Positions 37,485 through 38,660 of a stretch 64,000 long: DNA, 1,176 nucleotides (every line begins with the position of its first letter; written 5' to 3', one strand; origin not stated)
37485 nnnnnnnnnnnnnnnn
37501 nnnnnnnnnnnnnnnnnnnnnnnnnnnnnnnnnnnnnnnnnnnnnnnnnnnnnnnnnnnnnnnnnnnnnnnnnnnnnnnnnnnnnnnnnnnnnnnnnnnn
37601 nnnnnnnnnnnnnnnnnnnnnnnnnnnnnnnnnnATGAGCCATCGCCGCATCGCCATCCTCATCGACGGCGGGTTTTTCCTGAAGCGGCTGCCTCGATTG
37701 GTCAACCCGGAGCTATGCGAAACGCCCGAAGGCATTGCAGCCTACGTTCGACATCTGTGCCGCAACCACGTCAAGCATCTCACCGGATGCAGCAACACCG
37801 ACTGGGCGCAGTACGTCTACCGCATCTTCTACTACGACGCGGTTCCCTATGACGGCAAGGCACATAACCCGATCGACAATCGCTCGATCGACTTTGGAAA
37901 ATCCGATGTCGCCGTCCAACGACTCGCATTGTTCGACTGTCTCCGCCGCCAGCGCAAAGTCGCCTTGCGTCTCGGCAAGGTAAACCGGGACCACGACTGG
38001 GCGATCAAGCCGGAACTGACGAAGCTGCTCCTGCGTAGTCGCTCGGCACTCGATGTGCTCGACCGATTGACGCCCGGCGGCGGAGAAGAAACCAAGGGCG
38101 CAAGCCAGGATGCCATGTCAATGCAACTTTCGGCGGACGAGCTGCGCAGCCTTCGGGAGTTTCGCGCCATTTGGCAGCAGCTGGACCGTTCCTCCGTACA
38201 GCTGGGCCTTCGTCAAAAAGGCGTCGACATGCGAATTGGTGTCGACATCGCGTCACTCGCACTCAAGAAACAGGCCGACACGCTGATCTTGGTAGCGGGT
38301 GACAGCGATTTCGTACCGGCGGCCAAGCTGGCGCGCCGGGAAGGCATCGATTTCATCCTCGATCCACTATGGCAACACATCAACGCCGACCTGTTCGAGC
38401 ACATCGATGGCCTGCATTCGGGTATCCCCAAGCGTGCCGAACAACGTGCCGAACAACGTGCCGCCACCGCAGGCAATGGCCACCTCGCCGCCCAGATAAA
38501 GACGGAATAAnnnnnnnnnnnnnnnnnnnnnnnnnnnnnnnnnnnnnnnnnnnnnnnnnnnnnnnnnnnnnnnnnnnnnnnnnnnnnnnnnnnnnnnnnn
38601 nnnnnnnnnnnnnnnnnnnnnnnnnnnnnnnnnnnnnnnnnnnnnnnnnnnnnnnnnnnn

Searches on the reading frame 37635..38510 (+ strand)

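Call 6: search_protein_families(library=pfam, proteins=[window:37635-38510:+], max_evalue=0.01)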
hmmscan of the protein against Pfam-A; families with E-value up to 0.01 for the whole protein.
window:37635-38510:+ (291 aa): 1 family
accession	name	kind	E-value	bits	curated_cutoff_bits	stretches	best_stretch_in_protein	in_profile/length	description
PF01936.24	NYN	-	1.9e-09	38.6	24.2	1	189-239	71-119/145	NYN domain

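Call 8: search_protein_families(library=ncbifam, proteins=[window:37635-38510:+], max_evalue=0.01)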
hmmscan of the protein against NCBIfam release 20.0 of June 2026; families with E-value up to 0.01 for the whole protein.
window:37635-38510:+ (291 aa): 0 families

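Call 9: search_protein_families(library=padloc, proteins=[window:37635-38510:+], max_evalue=0.01)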
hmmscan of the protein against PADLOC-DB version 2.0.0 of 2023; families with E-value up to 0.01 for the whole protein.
window:37635-38510:+ (291 aa): 2 families
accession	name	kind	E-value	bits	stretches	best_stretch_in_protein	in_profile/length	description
PDLC01154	NYN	-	8.4e-06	23.4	1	193-239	227-271/310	"LabA-like protein, NYN family nuclease"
PDLC04163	HEC-09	-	0.00093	16.9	1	193-234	102-143/203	-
